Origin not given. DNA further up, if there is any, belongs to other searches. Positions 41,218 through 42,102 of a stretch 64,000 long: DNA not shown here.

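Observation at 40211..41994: AT-rich ~1.8 kb islet between peroxiredoxin and hutI carrying a two-gene cassette of unrecognisable membrane-anchored proteins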

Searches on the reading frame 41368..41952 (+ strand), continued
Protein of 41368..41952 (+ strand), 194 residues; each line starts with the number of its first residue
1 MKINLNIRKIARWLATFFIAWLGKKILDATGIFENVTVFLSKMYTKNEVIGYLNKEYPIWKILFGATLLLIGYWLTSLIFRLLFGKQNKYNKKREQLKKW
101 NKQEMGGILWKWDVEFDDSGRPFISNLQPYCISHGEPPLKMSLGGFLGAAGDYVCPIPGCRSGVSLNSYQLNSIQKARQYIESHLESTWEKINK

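Call 68: search_protein_families(library=padloc, proteins=[L089:6560-7183:+, L089:4742-5668:-, L087:6690-7904:+, L087:7917-8393:+, L087:8536-9462:+, L088:9890-10951:-, L084:392-1288:-, L084:1772-2065:+, L085:7047-7580:-, L083:848-1627:-], max_evalue=0.01)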
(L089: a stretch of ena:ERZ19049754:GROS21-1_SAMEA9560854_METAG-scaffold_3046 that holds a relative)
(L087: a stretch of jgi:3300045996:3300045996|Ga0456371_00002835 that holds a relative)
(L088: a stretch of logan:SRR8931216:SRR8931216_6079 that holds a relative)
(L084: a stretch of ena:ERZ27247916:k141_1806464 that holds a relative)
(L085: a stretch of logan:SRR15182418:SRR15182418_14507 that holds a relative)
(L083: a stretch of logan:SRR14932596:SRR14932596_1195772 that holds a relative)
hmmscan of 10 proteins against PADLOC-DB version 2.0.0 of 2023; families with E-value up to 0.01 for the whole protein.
L089:6560-7183:+ (207 aa): 3 families
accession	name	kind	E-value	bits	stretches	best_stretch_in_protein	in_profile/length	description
PDLC05026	PDC-S47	-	4.9e-08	30.9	1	55-168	57-176/257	-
PDLC05025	PDC-S47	-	1.4e-05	23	1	54-142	73-158/263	-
PDLC05024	PDC-S47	-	1.7e-05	22.5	1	46-139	61-153/265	-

L089:4742-5668:- (308 aa): 1 family
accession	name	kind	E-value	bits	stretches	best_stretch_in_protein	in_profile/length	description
PDLC04997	PDC-S32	-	2.8e-07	28.6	1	6-221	9-210/285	-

L087:6690-7904:+ (404 aa): 0 families

L087:7917-8393:+ (158 aa): 0 families

L087:8536-9462:+ (308 aa): 6 families
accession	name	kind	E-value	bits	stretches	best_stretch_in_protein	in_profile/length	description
PDLC03859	LmuB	-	3.7e-17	60.7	1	19-285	345-597/611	-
PDLC03865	LmuB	-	4.9e-14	49.5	1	13-299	696-998/1007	-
PDLC04135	mad3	-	6.4e-11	40.4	1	98-278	189-326/374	mads_3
PDLC03861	LmuB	-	3.6e-09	33.1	1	211-297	1108-1197/1213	-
PDLC04896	PDC-S06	-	2.7e-05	21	1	208-287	497-577/732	-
PDLC01597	Csn2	-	0.00026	18.4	1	119-278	82-219/338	CAS-II-A; acquisition_associated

L088:9890-10951:- (353 aa): 11 families
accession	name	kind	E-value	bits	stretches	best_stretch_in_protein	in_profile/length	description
PDLC03825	spbK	-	3.4e-16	57.5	1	66-183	115-235/308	-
PDLC00436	ThsB1|ThsB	-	4.8e-09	34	1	93-178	33-115/183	TIR-like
PDLC00426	ThsB1|ThsB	-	5.6e-08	30.5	1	88-185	230-327/352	TIR-like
PDLC00423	ThsB1|ThsB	-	4.7e-07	27.7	1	77-177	19-115/190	TIR-like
PDLC00419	ThsB1|ThsB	-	1.8e-05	22.6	1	88-177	20-106/165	TIR-like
PDLC00422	ThsB1|ThsB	-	2.4e-05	21.9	1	78-177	23-121/194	TIR-like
PDLC00425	ThsB1|ThsB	-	0.00014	19.1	1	93-185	249-341/389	TIR-like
PDLC00430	ThsB1|ThsB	-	0.001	16.7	1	84-125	53-94/269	TIR-like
PDLC00437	ThsB1|ThsB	-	0.0053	14.8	0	139-179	24-64/129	TIR-like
PDLC00418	ThsB1|ThsB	-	0.007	14.2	0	97-186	6-95/155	TIR-like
PDLC05062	PDC-S66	-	0.009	13.5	0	79-117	132-171/282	-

L084:392-1288:- (298 aa): 0 families

L084:1772-2065:+ (97 aa): 0 families

L085:7047-7580:- (177 aa): 0 families

L083:848-1627:- (259 aa): 0 families

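Call 69: search_protein_families(library=pfam, proteins=[L087:7917-8393:+, L087:8536-9462:+, L087:5236-5646:+, L087:4410-4964:-, L084:392-1288:-, L084:1772-2065:+, L085:7047-7580:-, L085:6702-6998:-, L083:848-1627:-, L090:883-1110:+], max_evalue=0.01)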
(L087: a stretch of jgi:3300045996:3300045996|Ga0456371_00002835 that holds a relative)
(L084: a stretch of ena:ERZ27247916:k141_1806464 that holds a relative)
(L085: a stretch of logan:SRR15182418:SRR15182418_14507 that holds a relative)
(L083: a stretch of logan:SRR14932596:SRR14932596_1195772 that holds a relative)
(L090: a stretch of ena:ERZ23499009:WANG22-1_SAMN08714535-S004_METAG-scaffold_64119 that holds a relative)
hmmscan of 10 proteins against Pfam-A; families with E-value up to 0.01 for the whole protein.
L087:7917-8393:+ (158 aa): 1 family
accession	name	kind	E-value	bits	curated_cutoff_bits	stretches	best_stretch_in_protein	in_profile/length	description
PF13020.12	NOV_C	-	0.0013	19.2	22.1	1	21-97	2-76/91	Protein NO VEIN, C-terminal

L087:8536-9462:+ (308 aa): 1 family
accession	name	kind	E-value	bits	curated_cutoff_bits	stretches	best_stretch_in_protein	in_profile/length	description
PF02463.25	SMC_N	-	0.0031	17.4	40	1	106-276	54-199/220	RecF/RecN/SMC N terminal domain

L087:5236-5646:+ (136 aa): 0 families

L087:4410-4964:- (184 aa): 0 families

L084:392-1288:- (298 aa): 1 family
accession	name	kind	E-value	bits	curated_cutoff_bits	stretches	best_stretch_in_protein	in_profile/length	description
PF13715.12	CarbopepD_reg_2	-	0.0091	16.4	32.2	0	220-293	1-74/88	CarboxypepD_reg-like domain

L084:1772-2065:+ (97 aa): 2 families
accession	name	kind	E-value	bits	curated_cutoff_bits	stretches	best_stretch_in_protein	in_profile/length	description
PF00741.23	Gas_vesicle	-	0.00013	22.5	25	0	16-36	17-37/39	Gas vesicle protein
PF23274.1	DUF7077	-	0.00073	19.8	27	0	46-86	23-65/122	Domain of unknown function (DUF7077)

L085:7047-7580:- (177 aa): 0 families

L085:6702-6998:- (98 aa): 0 families

L083:848-1627:- (259 aa): 0 families

L090:883-1110:+ (75 aa): 0 families

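Call 75: find_related_loci(query=A3, collection=metagenome_contigs, flank=6000)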
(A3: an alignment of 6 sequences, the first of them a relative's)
Query A3 (180 aa) in metagenome_contigs; peptide patterns used: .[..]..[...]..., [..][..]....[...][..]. (x = any residue, [..] = any of these).
564 stretches matched a pattern; 1 encode a relative of the query (tblastn E <= 1e-3); 1 distinct loci.
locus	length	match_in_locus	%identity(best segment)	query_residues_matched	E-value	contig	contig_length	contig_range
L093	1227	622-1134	38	1-178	1e-36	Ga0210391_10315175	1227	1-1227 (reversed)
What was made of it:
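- Tried and rejected: The one metagenome scan, with subfamily alignment A3, returned a single 1.2-kb contig (call 75).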

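Call 76: list_cluster_members(proteins=[P0007, P0008, P0009, P0011, P0012, P0013, P0015, P0017, P0018, P0019])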
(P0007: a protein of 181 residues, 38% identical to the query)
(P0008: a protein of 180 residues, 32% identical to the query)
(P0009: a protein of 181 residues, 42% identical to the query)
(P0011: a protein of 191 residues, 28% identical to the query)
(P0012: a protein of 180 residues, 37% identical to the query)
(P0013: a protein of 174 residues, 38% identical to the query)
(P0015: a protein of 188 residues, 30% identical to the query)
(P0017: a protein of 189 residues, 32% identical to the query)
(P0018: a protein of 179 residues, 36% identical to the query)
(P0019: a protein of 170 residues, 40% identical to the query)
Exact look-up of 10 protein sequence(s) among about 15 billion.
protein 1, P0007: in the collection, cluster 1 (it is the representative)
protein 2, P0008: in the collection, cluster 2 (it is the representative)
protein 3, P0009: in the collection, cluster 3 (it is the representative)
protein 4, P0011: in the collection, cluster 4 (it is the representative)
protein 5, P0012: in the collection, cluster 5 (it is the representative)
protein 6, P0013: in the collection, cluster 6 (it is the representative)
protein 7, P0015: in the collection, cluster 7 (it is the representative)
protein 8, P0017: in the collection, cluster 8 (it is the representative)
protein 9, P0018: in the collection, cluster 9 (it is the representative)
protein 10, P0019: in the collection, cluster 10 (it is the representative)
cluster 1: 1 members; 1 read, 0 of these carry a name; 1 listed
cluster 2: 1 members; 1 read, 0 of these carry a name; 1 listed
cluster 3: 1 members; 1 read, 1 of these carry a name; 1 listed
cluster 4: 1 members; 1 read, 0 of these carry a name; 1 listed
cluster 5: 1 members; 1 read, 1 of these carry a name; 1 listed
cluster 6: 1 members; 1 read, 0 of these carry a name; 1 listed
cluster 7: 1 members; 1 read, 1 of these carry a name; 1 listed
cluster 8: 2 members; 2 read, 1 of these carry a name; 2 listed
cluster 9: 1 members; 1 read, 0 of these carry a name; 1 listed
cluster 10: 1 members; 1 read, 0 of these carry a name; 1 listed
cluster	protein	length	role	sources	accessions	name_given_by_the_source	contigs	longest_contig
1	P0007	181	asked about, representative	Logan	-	-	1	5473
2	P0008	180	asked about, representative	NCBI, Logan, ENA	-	-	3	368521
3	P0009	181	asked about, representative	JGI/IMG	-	hypothetical protein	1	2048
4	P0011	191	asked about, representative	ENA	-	-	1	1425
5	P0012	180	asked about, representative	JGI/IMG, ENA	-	hypothetical protein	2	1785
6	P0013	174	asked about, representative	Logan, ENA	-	-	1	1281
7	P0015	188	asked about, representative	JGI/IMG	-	hypothetical protein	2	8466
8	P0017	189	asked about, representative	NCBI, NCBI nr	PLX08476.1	MAG: hypothetical protein C0596_06360 [Marinilabiliales bacterium]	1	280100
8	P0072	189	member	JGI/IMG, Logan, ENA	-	-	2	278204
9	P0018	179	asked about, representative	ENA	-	-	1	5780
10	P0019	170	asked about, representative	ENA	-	-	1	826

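Call 77: find_encoding_contigs(protein=P0008, flank=10000, max_places=3)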
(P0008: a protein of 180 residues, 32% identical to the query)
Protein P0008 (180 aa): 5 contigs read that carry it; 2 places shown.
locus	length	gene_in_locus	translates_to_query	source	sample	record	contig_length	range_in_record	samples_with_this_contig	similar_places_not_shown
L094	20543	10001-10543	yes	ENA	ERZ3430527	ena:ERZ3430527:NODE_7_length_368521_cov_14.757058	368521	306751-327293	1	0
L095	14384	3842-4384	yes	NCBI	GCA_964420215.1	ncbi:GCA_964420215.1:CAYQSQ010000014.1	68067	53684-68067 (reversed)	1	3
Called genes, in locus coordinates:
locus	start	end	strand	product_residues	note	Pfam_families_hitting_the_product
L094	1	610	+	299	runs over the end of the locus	-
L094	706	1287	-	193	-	PF02630:SCO1-SenC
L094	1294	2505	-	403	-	-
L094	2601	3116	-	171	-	PF12867:DinB_2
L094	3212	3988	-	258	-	PF03382:DUF285, PF18962:Por_Secre_tail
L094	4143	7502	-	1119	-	PF02934:GatB_N, PF02637:GatB_Yqey, PF01336:tRNA_anti-codon, PF00152:tRNA-synt_2, PF02938:GAD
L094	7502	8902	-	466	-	PF01425:Amidase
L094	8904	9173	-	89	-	PF02686:GatC (weak)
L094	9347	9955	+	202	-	-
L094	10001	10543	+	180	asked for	-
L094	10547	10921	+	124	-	PF00533:BRCT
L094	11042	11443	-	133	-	-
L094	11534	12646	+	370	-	PF04851:ResIII, PF00270:DEAD, PF00271:Helicase_C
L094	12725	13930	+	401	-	PF25852:DUF6242_C (faint), PF18962:Por_Secre_tail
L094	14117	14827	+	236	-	-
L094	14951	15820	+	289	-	PF01545:Cation_efflux, PF16916:ZT_dimer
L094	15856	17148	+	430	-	PF01053:Cys_Met_Meta_PP, PF00155:Aminotran_1_2, PF00266:Aminotran_5 (weak), PF01041:DegT_DnrJ_EryC1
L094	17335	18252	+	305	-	PF07611:DUF1574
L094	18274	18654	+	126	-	-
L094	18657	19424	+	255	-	PF03741:TerC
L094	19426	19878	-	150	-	PF03190:Thioredox_DsbH (faint), PF13098:Thioredoxin_2, PF13899:Thioredoxin_7 (weak)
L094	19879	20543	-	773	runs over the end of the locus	PF13620:CarboxypepD_reg, PF13715:CarbopepD_reg_2, PF07715:Plug, PF00593:TonB_dep_Rec_b-barrel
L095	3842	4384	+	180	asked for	-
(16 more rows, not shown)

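Call 85: search_protein_families(library=padloc, proteins=[L085:8277-9428:-, L085:9457-9783:-, L085:9746-10291:-, L085:10301-10762:-, L085:11609-12343:-, L094:10547-10921:+, L094:11042-11443:-, L094:9347-9955:+, L083:3496-3900:+, L089:7243-7902:-], max_evalue=0.01)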
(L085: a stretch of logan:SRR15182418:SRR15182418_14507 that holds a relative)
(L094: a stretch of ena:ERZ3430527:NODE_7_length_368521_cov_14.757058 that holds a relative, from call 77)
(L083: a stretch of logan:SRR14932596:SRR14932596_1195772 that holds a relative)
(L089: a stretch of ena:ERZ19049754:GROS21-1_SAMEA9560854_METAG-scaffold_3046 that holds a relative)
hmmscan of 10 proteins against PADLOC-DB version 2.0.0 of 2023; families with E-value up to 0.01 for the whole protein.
L085:8277-9428:- (383 aa): 1 family
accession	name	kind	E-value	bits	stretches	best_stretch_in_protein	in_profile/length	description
PDLC03316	MTase_II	-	0.0072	13.3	1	262-319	135-192/390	Type II methyltransferase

L085:9457-9783:- (108 aa): 0 families

L085:9746-10291:- (181 aa): 0 families

L085:10301-10762:- (153 aa): 0 families

L085:11609-12343:- (244 aa): 0 families

L094:10547-10921:+ (124 aa): 2 families
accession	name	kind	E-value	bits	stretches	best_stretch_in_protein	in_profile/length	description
PDLC05027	PDC-S48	-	7.8e-08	29.8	1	37-117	325-406/411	-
PDLC05028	PDC-S48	-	0.00037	17.2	1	56-118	351-413/512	-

L094:11042-11443:- (133 aa): 0 families

L094:9347-9955:+ (202 aa): 0 families

L083:3496-3900:+ (134 aa): 1 family
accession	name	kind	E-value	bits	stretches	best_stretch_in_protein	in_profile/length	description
PDLC01504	Csm2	-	0.0067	14.8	1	9-75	16-84/116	CAS-III-D; effector_SS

L089:7243-7902:- (219 aa): 1 family
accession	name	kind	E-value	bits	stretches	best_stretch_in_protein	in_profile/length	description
PDLC04103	HerA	-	0.0098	12.3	0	3-100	384-481/579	-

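Call 86: search_protein_families(library=pfam, proteins=[L085:8277-9428:-, L085:9457-9783:-, L085:9746-10291:-, L085:10301-10762:-, L085:11609-12343:-, L094:10547-10921:+, L094:11042-11443:-, L094:9347-9955:+, L083:3496-3900:+, L089:7243-7902:-], max_evalue=0.01)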
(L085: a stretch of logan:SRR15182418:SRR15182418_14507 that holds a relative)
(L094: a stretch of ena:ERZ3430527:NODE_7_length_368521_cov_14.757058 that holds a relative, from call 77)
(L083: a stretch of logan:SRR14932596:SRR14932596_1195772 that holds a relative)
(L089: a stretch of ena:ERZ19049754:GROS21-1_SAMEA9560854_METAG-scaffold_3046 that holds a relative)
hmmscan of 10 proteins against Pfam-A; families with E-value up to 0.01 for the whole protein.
L085:8277-9428:- (383 aa): 0 families

L085:9457-9783:- (108 aa): 0 families

L085:9746-10291:- (181 aa): 0 families

L085:10301-10762:- (153 aa): 0 families

L085:11609-12343:- (244 aa): 0 families

L094:10547-10921:+ (124 aa): 1 family
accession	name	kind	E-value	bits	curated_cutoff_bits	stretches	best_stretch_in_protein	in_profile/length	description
PF00533.33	BRCT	-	1.5e-07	32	21.3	1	45-114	6-76/78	BRCA1 C Terminus (BRCT) domain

L094:11042-11443:- (133 aa): 0 families

L094:9347-9955:+ (202 aa): 1 family
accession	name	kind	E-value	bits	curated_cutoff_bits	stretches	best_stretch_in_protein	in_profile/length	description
PF03692.20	CxxCxxCC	-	3.5e-05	24.9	23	1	31-112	1-72/85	Putative zinc- or iron-chelating domain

L083:3496-3900:+ (134 aa): 0 families

L089:7243-7902:- (219 aa): 0 families
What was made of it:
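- L094 has a BRCT gene 3 nt downstream, in a small islet between housekeeping genes (calls 77, 85, 86).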

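Call 90: search_protein_families(library=pfam, alignment_id=A1, max_evalue=0.01)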
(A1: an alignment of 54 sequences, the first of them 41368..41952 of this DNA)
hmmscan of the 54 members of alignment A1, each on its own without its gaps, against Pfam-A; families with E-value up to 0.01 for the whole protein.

A. member 1, window:41368-41952:+ (194 aa): 0 families

B. families by the number of members that match (of 54 scanned): 17 families
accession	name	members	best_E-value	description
PF10110.14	GPDPase_memb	1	2.9e-05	Membrane domain of glycerophosphoryl diester phosphodiesterase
PF00664.28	ABC_membrane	1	0.00035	ABC transporter transmembrane region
PF06195.18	DUF996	1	0.00037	Protein of unknown function (DUF996)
PF10322.15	7TM_GPCR_Sru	1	0.0013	Serpentine type 7TM GPCR chemoreceptor Sru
PF03273.18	Baculo_gp64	1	0.0016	Baculovirus gp64 envelope glycoprotein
PF23815.1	DUF7186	1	0.0019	Family of unknown function (DUF7186)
PF06295.17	ZapG-like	1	0.0019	Z-ring associated protein G-like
PF13803.12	DUF4184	1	0.0036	Domain of unknown function (DUF4184)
PF08019.17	EptA_B_N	1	0.0038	Phosphoethanolamine transferase EptA/EptB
PF07954.16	DUF1689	1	0.0042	Protein of unknown function (DUF1689)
PF11084.13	DUF2621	1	0.0052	Protein of unknown function (DUF2621)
PF03219.20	TLC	1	0.0053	TLC ATP/ADP transporter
PF04290.18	DctQ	1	0.0065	Tripartite ATP-independent periplasmic transporters, DctQ component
PF10864.13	DUF2663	1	0.0081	Protein of unknown function (DUF2663)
PF14093.11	DUF4271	1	0.0082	Domain of unknown function (DUF4271)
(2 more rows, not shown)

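Call 91: search_protein_families(library=padloc, alignment_id=A1, max_evalue=0.01)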
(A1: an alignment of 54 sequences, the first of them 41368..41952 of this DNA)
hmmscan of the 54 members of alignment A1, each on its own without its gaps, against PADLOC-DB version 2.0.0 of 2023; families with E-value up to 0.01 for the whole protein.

A. member 1, window:41368-41952:+ (194 aa): 0 families

B. families by the number of members that match (of 54 scanned): 7 families
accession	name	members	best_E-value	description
PDLC01168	CARF_2M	1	0.00025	"CARF, 2 TMs"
PDLC04110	PD-T7-5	1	0.0011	-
PDLC00609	ZorB1|ZorB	1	0.0036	MotB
PDLC01505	Cmr1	1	0.0039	"CAS-III-B,CAS-III-C; effector_G7"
PDLC04997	PDC-S32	1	0.0076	-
PDLC00700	Effector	1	0.0086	2TM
PDLC00296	PtuA1|PtuA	1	0.0095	AAA ATPase domain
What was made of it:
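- On Known anti-phage defence systems (PADLOC-DB 2.0.0): The 54 B-family members give only scattered single-member hits (call 91).
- Closest known: Kiwa KwaA, Zorya ZorB and other TM-containing defence components. Different: No homology: a single family member gives a spurious ZorB hit at 0.0036 (call 91).
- No experiment and no homology to any tested defence protein: PADLOC is empty for all 54 aligned members (call 91).
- Tried and rejected: Pfam and PADLOC gave nothing consistent for all 54 family members (calls 90, 91).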

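Call 92: list_cluster_members(proteins=[P0010, P0004, P0016, P0020, P0021, P0022, P0024, P0026, P0027, P0029])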
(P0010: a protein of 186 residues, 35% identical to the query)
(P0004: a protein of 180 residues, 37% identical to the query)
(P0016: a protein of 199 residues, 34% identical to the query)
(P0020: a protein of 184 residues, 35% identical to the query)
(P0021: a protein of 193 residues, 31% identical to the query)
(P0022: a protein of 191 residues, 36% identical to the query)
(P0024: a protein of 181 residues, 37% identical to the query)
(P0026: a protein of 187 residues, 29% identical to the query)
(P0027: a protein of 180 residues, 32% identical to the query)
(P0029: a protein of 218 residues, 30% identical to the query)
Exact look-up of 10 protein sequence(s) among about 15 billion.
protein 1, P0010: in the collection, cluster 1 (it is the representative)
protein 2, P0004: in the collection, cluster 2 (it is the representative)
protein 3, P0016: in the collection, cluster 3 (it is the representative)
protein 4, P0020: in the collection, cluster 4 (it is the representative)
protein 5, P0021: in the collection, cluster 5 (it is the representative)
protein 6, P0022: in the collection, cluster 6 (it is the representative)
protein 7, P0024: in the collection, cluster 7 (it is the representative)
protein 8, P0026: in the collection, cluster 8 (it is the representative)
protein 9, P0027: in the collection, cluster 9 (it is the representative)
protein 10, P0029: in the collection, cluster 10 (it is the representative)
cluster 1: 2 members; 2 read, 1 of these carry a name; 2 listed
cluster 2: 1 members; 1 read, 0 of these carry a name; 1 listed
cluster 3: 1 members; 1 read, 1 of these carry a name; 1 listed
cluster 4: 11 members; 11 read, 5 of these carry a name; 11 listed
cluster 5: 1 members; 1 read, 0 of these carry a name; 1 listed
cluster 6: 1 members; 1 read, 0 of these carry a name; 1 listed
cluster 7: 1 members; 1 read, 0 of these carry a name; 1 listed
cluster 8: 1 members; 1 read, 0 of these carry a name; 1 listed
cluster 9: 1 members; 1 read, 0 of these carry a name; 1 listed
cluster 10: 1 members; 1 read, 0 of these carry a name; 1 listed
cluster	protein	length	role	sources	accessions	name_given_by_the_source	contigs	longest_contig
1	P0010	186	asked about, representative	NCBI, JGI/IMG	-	hypothetical protein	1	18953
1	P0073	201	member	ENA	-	-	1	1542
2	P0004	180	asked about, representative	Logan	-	-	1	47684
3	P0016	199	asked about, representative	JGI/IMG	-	hypothetical protein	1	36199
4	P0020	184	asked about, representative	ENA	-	-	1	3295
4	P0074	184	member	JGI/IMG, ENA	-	hypothetical protein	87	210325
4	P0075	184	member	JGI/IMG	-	hypothetical protein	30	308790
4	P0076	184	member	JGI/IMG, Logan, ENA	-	hypothetical protein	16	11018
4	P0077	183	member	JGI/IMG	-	hypothetical protein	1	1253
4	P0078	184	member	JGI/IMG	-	hypothetical protein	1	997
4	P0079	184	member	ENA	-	-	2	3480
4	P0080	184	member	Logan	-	-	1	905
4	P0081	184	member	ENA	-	-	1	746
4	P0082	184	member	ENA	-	-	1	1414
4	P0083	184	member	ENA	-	-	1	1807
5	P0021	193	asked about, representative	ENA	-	-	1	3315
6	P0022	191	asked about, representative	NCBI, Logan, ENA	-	-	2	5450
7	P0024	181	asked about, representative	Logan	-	-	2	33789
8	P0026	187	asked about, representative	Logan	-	-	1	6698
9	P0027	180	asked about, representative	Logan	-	-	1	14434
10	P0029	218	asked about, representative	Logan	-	-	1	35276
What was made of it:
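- Most 90% clusters are singletons (calls 76, 92), as expected for fast-evolving accessory genes.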
